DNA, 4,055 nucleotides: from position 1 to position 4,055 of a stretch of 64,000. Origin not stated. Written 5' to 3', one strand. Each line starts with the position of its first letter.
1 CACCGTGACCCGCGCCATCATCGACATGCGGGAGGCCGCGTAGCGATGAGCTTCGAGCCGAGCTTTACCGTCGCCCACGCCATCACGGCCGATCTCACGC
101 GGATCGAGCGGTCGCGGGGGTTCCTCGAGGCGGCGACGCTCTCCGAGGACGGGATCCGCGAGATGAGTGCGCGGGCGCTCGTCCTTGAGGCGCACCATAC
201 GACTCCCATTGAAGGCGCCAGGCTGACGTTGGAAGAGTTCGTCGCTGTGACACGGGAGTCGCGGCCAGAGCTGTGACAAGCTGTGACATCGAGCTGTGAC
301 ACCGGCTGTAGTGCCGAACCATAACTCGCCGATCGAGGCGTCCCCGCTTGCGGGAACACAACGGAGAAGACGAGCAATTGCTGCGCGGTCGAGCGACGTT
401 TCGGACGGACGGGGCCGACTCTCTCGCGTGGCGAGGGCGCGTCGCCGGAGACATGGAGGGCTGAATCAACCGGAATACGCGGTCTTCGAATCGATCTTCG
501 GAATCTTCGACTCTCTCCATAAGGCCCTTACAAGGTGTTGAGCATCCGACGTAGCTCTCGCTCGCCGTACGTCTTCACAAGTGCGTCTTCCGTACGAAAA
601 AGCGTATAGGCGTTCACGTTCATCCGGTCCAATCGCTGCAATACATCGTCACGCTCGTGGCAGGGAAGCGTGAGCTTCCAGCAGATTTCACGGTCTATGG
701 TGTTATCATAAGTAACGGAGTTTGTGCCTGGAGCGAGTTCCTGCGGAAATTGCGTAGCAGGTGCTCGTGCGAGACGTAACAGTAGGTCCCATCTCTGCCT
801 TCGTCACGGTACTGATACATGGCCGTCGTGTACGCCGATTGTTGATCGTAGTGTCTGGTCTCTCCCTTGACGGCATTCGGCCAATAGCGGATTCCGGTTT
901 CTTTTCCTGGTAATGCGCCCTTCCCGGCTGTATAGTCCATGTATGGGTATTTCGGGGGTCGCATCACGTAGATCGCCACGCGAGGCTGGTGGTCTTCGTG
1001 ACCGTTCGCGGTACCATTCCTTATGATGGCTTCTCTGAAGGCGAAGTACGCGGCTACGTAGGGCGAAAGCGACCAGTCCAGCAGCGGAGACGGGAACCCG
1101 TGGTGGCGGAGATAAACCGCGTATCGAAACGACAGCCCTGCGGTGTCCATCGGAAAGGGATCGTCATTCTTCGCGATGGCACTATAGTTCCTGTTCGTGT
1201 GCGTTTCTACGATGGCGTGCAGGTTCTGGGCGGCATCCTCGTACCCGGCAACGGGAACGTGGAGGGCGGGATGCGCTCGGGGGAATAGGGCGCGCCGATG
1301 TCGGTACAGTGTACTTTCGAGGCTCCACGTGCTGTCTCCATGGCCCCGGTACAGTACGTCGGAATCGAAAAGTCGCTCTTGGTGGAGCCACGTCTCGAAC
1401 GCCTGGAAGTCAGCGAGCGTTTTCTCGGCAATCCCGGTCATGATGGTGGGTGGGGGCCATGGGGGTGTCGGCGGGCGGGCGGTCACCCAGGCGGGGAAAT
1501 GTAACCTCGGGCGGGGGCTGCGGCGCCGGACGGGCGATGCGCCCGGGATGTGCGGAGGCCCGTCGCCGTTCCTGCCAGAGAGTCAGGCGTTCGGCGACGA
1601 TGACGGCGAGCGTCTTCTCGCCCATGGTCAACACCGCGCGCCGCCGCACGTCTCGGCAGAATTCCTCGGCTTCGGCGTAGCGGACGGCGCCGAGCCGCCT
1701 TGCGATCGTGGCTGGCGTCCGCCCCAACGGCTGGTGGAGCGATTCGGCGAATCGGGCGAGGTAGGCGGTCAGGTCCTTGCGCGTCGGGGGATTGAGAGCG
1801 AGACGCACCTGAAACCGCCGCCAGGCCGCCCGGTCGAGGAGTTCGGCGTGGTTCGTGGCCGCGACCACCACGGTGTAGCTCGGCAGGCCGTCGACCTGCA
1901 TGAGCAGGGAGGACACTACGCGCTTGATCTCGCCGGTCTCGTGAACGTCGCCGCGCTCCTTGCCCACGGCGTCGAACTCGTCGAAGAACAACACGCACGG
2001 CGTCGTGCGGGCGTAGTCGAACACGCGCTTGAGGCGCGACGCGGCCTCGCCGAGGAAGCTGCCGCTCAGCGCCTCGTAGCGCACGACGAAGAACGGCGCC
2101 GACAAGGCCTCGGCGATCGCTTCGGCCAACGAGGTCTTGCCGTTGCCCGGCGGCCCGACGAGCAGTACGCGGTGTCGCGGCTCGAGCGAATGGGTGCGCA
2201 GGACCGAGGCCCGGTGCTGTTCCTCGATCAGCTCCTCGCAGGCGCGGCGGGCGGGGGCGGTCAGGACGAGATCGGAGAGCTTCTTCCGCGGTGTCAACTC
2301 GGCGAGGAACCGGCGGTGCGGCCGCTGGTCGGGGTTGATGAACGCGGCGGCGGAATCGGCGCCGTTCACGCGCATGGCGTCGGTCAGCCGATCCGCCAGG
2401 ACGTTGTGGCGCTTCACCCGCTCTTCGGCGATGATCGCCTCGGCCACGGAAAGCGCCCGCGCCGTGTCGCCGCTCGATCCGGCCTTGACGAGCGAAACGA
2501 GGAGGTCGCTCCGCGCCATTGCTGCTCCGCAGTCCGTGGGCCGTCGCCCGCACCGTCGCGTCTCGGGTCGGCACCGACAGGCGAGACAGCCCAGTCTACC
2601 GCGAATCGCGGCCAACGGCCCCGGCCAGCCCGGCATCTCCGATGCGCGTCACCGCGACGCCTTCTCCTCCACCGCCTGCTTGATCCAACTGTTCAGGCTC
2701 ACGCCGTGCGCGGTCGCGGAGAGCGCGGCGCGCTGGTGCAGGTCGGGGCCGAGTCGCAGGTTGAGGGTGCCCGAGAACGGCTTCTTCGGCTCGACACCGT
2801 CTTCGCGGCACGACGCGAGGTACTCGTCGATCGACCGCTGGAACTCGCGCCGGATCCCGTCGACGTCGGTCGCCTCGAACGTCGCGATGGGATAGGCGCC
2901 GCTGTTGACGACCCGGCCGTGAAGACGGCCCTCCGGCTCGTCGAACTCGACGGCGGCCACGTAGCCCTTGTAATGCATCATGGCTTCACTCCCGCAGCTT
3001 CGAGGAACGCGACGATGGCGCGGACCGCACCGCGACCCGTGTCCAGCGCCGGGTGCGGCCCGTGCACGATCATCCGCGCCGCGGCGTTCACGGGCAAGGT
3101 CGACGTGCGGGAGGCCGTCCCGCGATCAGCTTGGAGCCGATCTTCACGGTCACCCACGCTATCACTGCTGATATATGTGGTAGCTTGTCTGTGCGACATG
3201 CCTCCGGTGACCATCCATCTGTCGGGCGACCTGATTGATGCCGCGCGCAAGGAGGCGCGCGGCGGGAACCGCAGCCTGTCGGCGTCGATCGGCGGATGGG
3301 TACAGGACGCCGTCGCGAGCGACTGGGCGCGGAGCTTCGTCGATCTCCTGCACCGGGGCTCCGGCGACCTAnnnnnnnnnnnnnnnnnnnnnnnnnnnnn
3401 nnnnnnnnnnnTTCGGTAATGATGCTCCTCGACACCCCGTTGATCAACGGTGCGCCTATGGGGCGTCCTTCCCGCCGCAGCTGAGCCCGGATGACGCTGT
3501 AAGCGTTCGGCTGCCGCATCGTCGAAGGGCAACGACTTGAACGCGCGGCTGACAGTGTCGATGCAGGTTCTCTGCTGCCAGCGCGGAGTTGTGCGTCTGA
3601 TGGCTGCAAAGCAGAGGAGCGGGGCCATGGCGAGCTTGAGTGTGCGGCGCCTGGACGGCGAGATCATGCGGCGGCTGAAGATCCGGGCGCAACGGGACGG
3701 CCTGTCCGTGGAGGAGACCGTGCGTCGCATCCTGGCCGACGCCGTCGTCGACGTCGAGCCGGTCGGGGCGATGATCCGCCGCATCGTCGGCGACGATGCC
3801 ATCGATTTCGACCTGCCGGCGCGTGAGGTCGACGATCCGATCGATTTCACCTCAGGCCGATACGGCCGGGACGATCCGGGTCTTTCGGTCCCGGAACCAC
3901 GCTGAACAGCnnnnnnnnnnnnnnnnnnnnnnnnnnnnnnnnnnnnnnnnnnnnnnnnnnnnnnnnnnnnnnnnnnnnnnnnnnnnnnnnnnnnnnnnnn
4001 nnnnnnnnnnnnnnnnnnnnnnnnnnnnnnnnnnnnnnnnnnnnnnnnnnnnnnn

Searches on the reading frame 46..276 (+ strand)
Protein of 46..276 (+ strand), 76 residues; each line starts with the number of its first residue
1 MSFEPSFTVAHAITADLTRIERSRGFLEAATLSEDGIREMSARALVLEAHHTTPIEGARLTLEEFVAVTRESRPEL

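Call 3: search_protein_families(library=pfam, proteins=[window:46-276:+], max_evalue=0.01)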
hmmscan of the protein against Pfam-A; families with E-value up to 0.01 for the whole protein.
window:46-276:+ (76 aa): 0 families

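Call 59: search_protein_families(library=pfam, proteins=[window:46-276:+], max_evalue=1)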
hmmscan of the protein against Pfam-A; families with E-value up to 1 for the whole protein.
window:46-276:+ (76 aa): 1 family
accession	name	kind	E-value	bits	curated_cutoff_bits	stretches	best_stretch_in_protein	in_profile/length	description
PF13776.11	DUF4172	-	0.033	14.9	25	1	11-63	16-70/82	Domain of unknown function (DUF4172)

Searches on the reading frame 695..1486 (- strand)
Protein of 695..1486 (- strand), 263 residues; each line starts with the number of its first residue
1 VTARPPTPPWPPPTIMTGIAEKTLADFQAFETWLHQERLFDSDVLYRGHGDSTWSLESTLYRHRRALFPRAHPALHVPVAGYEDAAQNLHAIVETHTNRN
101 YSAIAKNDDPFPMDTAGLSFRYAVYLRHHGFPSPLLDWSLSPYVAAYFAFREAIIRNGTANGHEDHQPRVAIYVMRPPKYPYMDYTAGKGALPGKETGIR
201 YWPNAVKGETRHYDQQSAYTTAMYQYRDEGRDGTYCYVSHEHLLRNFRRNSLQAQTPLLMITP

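Call 3: search_protein_families(library=pfam, proteins=[window:695-1486:-], max_evalue=0.01)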
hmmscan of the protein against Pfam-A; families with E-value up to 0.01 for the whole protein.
window:695-1486:- (263 aa): 1 family
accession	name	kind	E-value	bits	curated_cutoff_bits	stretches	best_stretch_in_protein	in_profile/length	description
PF08867.16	FRG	-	9.2e-18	65.4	25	1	43-152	2-88/94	FRG domain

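Call 4: search_protein_families(library=padloc, proteins=[window:695-1486:-], max_evalue=0.01)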
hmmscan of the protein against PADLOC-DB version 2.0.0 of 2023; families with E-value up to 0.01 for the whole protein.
window:695-1486:- (263 aa): 13 families
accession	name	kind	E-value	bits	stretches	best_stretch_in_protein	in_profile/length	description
PDLC04937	PDC-S15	-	6.7e-24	82.9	1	10-220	6-181/254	-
PDLC04938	PDC-S15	-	6e-15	53.4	1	20-222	41-206/276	-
PDLC04934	PDC-S15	-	6.8e-14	49.7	1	128-175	126-167/416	-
PDLC04931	PDC-S15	-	1e-12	46.4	1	24-152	45-158/282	-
PDLC04940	PDC-S15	-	2.5e-10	38.4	1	38-170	51-165/280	-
PDLC04936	PDC-S15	-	4.6e-09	34.1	1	119-184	92-150/300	-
PDLC04933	PDC-S15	-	1.2e-07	29.5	1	40-173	26-123/286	-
PDLC04935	PDC-S15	-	1.6e-07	28.6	1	124-159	197-232/535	-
PDLC04932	PDC-S15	-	4e-07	27.7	1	119-156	108-145/324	-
PDLC04929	PDC-S15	-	1.6e-06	26.2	1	126-183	98-151/308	-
PDLC04930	PDC-S15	-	4.5e-05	20.6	1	119-174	81-134/380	-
PDLC04927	PDC-S15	-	0.00023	18.1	1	118-175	84-143/422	-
PDLC04926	PDC-S15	-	0.0037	14.3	1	35-151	25-119/300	-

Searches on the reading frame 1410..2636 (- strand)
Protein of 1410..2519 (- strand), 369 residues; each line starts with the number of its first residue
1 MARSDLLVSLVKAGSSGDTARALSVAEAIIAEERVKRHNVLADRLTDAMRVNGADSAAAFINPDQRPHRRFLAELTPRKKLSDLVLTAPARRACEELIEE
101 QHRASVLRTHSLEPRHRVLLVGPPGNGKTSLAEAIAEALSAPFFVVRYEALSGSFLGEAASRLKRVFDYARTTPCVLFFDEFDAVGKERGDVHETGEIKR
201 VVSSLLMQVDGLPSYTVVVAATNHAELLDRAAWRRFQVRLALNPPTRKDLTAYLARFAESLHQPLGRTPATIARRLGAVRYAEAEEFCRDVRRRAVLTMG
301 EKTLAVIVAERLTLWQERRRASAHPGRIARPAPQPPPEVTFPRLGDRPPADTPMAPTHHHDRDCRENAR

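Call 3: search_protein_families(library=pfam, proteins=[window:1410-2519:-], max_evalue=0.01)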
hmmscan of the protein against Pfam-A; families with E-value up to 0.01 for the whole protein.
window:1410-2519:- (369 aa): 19 families
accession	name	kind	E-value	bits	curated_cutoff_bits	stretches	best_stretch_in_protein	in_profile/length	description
PF00004.35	AAA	-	2.7e-30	105.9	21.2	1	118-241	1-128/131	ATPase family associated with various cellular activities (AAA)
PF13191.12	AAA_16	-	1.3e-06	29.5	32.6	1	108-142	18-51/167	AAA ATPase domain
PF07728.20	AAA_5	-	1.6e-06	28.6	22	1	118-185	2-78/139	AAA domain (dynein-related subfamily)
PF05496.18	RuvB_N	-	3.2e-05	24.2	27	1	113-143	31-61/159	Holliday junction DNA helicase RuvB P-loop domain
PF20720.3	nSTAND3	-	3.9e-05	23.8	27.2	1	111-202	13-92/155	Novel STAND NTPase 3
PF01078.27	Mg_chelatase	-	4.6e-05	23.3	20.3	1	114-140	21-47/207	Magnesium chelatase, subunit ChlI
PF05729.18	NACHT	-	9.2e-05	22.8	26.7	0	117-140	2-25/167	NACHT domain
PF13245.12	AAA_19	-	0.00042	20.9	25.1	0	115-177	11-72/134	AAA domain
PF13401.12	AAA_22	-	0.0022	18.7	27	0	118-154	8-45/130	AAA domain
PF01695.23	IstB_IS21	-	0.0024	17.8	24.1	1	112-141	89-118/238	IstB-like ATP binding protein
PF12775.13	AAA_7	-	0.0027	17.7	25.8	1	101-141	19-59/181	P-loop containing dynein motor region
PF01057.23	Parvo_NS1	-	0.0027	17.2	20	1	110-139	108-137/271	Parvovirus non-structural protein NS1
PF06068.19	TIP49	-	0.0037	16.9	23.8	1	80-144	22-81/347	TIP49 P-loop domain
PF13604.12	AAA_30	-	0.0038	17.4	27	0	107-153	10-56/191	AAA domain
PF13238.12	AAA_18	-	0.0053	17.7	29.4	0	118-210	1-68/128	AAA domain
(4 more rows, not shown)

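Call 4: search_protein_families(library=padloc, proteins=[window:1410-2519:-], max_evalue=0.01)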
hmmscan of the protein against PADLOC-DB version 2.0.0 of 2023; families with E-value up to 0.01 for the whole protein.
window:1410-2519:- (369 aa): 12 families
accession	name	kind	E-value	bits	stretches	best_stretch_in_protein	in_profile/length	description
PDLC04232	IetA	-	6.7e-143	474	1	1-322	1-323/330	-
PDLC04231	IetA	-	1.4e-97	324.6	1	1-254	1-256/262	-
PDLC02196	IetA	-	6.7e-71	237.7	1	4-314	4-320/374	-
PDLC02195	IetA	-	4.1e-59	198.9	1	35-313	53-335/395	-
PDLC00914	TRIP13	-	9.8e-11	39.6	1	108-255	63-228/302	TRIP13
PDLC00915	TRIP13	-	2.3e-10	38.3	1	116-299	63-266/302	TRIP13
PDLC04140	mad8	-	8.4e-05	20.2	1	112-163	24-70/314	mads_8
PDLC01045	Csx3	-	0.0016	15.7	1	113-141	105-133/286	Csx3-AAA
PDLC01515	Csx3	-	0.0022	15.6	1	114-141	5-32/183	"CAS-I,CAS-III; associated"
PDLC05079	PDC-S73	-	0.0073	13.1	1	110-136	186-212/752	-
PDLC03920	MkoA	-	0.0076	12.5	1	92-137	611-653/1112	-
PDLC02496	BrxF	-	0.0085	14.2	0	116-153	21-58/158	BrxF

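Call 7: find_homologous_proteins(query=window:1410-2519:-, max_evalue=1e-10)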
Query window:1410-2519:- (369 aa): 8000 proteins with E <= 1e-10 among 8000 candidates; the best 120 are listed.
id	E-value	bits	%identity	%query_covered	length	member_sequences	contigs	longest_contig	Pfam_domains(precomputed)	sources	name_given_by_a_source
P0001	5.6e-207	705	90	100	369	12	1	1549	PF00004.36,PF07728.21,PF20720.4,PF13191.13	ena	-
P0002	9.8e-187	638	93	87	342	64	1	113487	PF00004.36,PF07728.21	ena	-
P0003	1.4e-186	638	93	87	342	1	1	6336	PF00004.36,PF05496.19,PF07728.21,PF20720.4,PF13191.13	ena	-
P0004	4.1e-183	627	91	88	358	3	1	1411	PF00004.36,PF07728.21,PF13191.13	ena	-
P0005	2.2e-182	624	87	91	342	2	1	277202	PF00004.36,PF07728.21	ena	-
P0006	1.8e-177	608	87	88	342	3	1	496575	PF00004.36,PF05496.19,PF07728.21,PF20720.4,PF13191.13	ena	-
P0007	5.1e-177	607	88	88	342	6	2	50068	PF00004.36,PF07728.21,PF13191.13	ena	-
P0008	1.1e-175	602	89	88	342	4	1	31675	PF00004.36,PF05496.19,PF07728.21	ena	-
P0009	2.7e-175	601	87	88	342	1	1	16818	PF00004.36,PF07728.21,PF20720.4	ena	-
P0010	2.7e-175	601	88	88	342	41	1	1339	PF00004.36,PF07728.21,PF20720.4,PF13191.13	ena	-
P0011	7.6e-175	599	87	88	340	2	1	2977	PF00004.36,PF07728.21,PF20720.4,PF13191.13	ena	-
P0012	3.4e-174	597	88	87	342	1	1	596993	PF00004.36,PF05496.19,PF07728.21,PF20720.4,PF13191.13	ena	-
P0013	4.8e-174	597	87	88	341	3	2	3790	PF00004.36,PF07728.21,PF20720.4,PF13191.13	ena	-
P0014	7.3e-173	593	86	87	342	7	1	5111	PF00004.36,PF07728.21,PF20720.4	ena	-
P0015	5.8e-172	590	86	87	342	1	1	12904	PF00004.36,PF07728.21,PF20720.4,PF13191.13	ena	-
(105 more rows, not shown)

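Call 11: find_related_loci(query=A1, collection=genome_contigs, flank=6000)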
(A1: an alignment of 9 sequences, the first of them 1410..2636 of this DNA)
Query A1 (408 aa) in genome_contigs; peptide patterns used: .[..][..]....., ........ (x = any residue, [..] = any of these).
599 stretches matched a pattern (row limit reached: there are more); 449 encode a relative of the query (tblastn E <= 1e-3); the best 80 are kept; 80 distinct loci.
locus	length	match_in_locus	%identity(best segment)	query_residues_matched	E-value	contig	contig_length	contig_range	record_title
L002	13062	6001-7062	92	8-361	0e+0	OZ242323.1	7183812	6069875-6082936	MAG: Vicinamibacterales bacterium isolate 8c3855b2-ceca-4187-9ff2-440907630a03 genome assembly, chromosome: 1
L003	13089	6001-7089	91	10-372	0e+0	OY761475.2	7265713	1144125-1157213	MAG: Vicinamibacterales bacterium isolate 01def6b1-0c8c-435d-859a-076764f3ef92 genome assembly, chromosome: 1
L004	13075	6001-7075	87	4-361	0e+0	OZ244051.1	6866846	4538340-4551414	MAG: Vicinamibacterales bacterium isolate 8ba7f8d7-3fc5-437a-86da-c0f89745c60d genome assembly, chromosome: 1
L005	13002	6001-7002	87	27-362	0e+0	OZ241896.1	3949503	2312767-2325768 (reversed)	MAG: Vicinamibacterales bacterium isolate 33c84dbd-3a66-4f2e-aaf6-8813f582eb9b genome assembly, chromosome: 1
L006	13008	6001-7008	82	28-363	4e-168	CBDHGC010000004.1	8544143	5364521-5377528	MAG: Vicinamibacterales bacterium isolate 2255f9a4-9ab0-4a79-b16a-ed87816e7612 genome assembly, contig: contig_4, whole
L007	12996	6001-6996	77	30-361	2e-163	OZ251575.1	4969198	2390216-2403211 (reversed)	MAG: Spirochaetia bacterium isolate 617b14b6-7821-4a15-9039-de9782a91b86 genome assembly, chromosome: 1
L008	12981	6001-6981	79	37-363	3e-161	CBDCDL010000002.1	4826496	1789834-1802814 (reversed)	MAG: Spirochaetia bacterium isolate 978a6f5d-7542-411a-95a3-dd801879e222 genome assembly, contig: contig_2, whole genome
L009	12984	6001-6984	76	37-363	5e-153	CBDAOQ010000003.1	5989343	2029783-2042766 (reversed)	MAG: Candidatus Versatilivorator sp. isolate 6a61018a-c988-4e23-9d40-021d3d713c5d genome assembly, contig: contig_3, who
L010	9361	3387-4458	92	10-408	4e-164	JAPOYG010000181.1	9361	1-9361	MAG: Acidobacteria bacterium isolate COS4_bin_27 NODE_5323_length_9361_cov_34.185, whole genome shotgun sequence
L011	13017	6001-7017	70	38-375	4e-147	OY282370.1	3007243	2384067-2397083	MAG: uncultured Acidimicrobiia bacterium isolate 3d6cc9fa-110c-4048-9278-ecdec338fc6f genome assembly, chromosome: 1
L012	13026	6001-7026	73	21-361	3e-146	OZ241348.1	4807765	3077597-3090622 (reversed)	MAG: Candidatus Azotimanducaceae bacterium isolate a9db2f7b-e227-4142-b8f7-1613535697ad genome assembly, chromosome: 1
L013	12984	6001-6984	75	37-363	4e-143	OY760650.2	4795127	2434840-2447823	MAG: Terriglobia bacterium isolate 5d79d33f-5ea2-468b-941e-0445094ce055 genome assembly, chromosome: 1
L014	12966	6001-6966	73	38-360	3e-143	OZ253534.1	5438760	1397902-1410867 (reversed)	MAG: Candidatus Multivorans sp. isolate be2d7f3f-f219-46b2-8ad1-06fdd0eb2387 genome assembly, chromosome: 1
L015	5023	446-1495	66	3-357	7e-143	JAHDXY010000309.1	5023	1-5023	MAG: Burkholderiaceae bacterium isolate PRO21 NODE_14686_length_5023_cov_5.052939, whole genome shotgun sequence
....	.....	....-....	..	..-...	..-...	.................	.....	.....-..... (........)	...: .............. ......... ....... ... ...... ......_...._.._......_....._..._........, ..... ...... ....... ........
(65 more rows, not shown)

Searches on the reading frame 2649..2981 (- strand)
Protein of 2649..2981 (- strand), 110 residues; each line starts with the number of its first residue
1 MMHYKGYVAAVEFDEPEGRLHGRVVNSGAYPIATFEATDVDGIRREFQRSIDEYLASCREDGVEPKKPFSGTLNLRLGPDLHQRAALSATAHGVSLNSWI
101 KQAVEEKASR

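Call 3: search_protein_families(library=pfam, proteins=[window:2649-2981:-], max_evalue=0.01)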
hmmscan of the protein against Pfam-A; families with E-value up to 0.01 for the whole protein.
window:2649-2981:- (110 aa): 2 families
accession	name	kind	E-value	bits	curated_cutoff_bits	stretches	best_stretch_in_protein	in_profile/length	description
PF05534.18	HicB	-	1e-21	77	21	1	54-104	1-51/51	HicB family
PF03869.20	Arc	-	0.0072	16.6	20.4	0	74-106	8-40/50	Arc-like DNA binding domain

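Call 4: search_protein_families(library=padloc, proteins=[window:2649-2981:-], max_evalue=0.01)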
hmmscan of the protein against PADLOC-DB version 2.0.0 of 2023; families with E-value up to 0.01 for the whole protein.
window:2649-2981:- (110 aa): 0 families

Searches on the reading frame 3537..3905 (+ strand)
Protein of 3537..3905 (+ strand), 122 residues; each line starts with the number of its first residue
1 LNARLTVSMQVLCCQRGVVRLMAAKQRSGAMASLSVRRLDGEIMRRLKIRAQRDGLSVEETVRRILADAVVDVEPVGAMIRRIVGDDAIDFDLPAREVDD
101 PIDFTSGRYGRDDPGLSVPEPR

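Call 3: search_protein_families(library=pfam, proteins=[window:3537-3905:+], max_evalue=0.01)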
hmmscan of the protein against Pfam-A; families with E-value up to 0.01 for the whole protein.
window:3537-3905:+ (122 aa): 1 family
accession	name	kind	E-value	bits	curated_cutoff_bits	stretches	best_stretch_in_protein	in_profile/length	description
PF22513.2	FitA-like_RHH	-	2.6e-11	43.7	27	1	32-70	1-39/39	Antitoxin FitA-like, ribbon-helix-helix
